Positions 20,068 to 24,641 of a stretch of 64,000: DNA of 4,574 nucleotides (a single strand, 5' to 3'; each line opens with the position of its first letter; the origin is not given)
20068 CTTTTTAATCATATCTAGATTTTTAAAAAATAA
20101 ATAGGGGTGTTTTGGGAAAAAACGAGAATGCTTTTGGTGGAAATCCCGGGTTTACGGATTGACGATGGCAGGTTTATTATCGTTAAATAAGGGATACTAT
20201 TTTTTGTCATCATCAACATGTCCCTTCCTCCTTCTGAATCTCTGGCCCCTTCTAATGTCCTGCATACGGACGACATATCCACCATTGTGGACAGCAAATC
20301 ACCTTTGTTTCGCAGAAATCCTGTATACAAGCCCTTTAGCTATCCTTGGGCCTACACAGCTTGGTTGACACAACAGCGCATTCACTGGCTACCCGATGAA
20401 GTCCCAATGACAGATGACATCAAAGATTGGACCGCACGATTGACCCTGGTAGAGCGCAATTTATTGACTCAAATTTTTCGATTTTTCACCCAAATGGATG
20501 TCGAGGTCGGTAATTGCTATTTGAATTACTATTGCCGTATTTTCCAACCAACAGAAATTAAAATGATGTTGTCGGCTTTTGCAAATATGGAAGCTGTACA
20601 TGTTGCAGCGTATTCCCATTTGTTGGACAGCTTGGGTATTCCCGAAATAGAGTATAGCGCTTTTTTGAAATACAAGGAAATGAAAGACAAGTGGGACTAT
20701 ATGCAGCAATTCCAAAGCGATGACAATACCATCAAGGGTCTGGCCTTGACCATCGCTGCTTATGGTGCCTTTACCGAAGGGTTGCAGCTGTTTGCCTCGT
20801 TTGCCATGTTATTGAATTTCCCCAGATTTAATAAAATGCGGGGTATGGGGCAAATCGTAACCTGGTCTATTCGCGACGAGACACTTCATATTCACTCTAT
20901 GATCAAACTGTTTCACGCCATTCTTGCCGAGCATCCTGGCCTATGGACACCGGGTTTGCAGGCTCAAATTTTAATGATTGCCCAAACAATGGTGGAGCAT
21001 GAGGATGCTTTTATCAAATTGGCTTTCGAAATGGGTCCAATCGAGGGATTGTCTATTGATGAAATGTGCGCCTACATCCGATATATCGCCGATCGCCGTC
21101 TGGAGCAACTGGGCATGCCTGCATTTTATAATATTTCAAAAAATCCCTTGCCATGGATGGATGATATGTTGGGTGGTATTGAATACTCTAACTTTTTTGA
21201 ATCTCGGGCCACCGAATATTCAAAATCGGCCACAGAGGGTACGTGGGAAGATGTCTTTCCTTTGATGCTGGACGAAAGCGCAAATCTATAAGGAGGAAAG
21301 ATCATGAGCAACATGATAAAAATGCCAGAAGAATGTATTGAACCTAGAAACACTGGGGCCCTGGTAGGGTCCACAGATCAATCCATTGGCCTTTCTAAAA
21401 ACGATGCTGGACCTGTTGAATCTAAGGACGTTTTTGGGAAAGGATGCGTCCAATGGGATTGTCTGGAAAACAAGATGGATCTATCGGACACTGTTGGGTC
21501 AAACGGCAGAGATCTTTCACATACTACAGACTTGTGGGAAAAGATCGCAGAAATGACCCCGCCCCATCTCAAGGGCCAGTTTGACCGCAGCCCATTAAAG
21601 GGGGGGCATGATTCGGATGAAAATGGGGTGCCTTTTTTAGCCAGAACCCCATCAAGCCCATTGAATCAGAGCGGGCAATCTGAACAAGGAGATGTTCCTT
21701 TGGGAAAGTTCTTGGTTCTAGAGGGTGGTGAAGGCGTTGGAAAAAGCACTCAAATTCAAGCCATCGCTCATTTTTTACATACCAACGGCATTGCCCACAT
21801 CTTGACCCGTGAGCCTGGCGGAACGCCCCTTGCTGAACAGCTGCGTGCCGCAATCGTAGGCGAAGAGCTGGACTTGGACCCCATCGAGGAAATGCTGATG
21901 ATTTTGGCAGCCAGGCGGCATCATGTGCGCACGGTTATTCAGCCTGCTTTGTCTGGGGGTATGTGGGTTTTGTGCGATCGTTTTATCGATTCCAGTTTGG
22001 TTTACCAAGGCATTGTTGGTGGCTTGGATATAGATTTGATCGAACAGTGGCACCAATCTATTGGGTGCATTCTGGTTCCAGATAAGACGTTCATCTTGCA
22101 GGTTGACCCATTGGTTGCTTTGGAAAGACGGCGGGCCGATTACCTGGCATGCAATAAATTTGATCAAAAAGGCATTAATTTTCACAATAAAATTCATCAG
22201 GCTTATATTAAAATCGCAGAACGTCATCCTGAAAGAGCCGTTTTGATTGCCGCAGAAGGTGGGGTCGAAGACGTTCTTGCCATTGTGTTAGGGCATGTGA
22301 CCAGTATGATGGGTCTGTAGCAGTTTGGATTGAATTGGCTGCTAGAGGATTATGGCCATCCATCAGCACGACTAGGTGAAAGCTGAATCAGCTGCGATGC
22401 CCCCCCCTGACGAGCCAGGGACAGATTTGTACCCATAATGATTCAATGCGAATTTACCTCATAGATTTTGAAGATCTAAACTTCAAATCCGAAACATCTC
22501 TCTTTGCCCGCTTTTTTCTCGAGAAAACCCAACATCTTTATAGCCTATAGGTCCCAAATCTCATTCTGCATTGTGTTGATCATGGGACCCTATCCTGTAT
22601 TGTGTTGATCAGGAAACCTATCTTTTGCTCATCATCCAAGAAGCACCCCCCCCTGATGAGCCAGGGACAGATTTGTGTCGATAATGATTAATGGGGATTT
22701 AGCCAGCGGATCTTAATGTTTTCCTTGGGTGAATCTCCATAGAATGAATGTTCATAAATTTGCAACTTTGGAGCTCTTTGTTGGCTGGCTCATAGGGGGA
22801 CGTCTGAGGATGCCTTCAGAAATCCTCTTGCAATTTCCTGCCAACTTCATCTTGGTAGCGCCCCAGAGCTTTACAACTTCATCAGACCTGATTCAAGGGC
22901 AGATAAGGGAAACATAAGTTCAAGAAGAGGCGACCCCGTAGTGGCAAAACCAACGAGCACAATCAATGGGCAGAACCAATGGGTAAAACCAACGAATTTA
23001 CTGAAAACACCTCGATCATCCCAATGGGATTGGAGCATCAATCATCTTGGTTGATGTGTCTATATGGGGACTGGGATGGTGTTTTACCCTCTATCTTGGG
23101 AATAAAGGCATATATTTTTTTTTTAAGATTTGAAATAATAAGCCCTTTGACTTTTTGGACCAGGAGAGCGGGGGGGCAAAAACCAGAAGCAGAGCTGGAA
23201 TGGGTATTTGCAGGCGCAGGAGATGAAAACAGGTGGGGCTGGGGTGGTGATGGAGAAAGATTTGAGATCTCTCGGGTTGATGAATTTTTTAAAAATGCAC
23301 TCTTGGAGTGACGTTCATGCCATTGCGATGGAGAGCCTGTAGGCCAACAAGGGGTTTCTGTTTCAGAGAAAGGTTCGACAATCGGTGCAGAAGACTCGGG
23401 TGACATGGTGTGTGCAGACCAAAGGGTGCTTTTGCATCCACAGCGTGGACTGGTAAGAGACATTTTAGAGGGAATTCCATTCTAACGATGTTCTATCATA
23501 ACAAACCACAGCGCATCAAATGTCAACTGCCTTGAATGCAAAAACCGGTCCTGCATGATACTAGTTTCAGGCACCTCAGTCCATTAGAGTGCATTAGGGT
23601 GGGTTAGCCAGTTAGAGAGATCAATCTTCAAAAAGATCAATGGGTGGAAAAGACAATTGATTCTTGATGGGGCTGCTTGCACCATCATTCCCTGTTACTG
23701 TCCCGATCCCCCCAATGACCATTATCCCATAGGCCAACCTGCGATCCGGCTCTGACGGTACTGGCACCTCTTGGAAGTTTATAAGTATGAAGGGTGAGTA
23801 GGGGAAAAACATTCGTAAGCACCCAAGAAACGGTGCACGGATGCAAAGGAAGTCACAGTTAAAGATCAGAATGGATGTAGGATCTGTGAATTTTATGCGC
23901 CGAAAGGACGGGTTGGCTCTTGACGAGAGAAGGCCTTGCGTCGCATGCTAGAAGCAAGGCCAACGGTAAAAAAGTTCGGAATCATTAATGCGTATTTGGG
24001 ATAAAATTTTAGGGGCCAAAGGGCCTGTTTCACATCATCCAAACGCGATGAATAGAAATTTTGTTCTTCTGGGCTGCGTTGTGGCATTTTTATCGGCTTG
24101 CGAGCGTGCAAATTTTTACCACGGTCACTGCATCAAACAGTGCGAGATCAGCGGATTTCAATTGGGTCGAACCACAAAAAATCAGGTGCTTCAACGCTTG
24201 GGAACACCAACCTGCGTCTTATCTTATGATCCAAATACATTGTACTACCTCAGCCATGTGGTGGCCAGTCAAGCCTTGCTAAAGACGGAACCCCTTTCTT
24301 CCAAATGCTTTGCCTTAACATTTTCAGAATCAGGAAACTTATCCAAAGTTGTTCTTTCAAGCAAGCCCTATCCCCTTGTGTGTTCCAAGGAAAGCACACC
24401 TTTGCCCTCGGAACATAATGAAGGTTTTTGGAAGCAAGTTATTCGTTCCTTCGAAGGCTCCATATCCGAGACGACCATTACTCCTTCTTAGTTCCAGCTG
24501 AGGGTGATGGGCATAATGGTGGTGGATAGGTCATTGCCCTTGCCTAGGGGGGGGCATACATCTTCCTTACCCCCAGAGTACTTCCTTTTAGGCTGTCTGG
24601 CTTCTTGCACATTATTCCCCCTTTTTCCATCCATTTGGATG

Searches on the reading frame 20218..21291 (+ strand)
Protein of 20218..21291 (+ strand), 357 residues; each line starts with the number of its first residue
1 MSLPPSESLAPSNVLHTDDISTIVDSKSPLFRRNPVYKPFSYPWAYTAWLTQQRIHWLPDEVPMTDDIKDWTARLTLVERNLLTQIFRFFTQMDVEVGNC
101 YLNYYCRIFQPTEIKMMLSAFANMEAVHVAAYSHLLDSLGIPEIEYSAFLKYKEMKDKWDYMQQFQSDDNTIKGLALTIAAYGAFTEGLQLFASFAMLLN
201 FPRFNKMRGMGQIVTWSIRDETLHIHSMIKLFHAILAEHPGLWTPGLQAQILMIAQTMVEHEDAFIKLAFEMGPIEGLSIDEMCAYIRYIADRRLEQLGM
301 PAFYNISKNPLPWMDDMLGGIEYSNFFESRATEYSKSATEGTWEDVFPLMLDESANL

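Call 45: search_protein_families(library=pfam, proteins=[window:20218-21291:+], max_evalue=0.001)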
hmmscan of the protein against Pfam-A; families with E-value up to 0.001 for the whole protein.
window:20218-21291:+ (357 aa): 1 family
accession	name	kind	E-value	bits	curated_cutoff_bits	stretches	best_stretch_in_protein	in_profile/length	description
PF00268.27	Ribonuc_red_sm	-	3.3e-71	240.4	33.6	1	36-310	3-281/281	Ribonucleotide reductase, small chain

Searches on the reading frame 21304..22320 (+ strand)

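Call 45: search_protein_families(library=pfam, proteins=[window:21304-22320:+], max_evalue=0.001)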
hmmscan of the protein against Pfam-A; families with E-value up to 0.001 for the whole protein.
window:21304-22320:+ (338 aa): 2 families
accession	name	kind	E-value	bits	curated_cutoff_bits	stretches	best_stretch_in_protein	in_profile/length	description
PF02223.23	Thymidylate_kin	-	1.6e-44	152.3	27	1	139-324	1-181/185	Thymidylate kinase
PF13521.12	AAA_28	-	1.7e-05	25.5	27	1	138-304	3-156/164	AAA domain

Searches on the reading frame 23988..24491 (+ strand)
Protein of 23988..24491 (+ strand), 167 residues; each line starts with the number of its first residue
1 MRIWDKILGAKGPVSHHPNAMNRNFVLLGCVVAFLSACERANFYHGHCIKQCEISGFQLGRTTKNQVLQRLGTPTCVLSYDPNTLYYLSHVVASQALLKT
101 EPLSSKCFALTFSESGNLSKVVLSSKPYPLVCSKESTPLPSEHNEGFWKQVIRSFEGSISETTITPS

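Call 45: search_protein_families(library=pfam, proteins=[window:23988-24491:+], max_evalue=0.001)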
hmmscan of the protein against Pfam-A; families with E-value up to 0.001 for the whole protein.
window:23988-24491:+ (167 aa): 1 family
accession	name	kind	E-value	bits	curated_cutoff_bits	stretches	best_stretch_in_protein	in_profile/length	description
PF04355.18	BamE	-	3.2e-07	30.5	23.2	1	49-119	4-68/71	Outer membrane protein assembly factor BamE domain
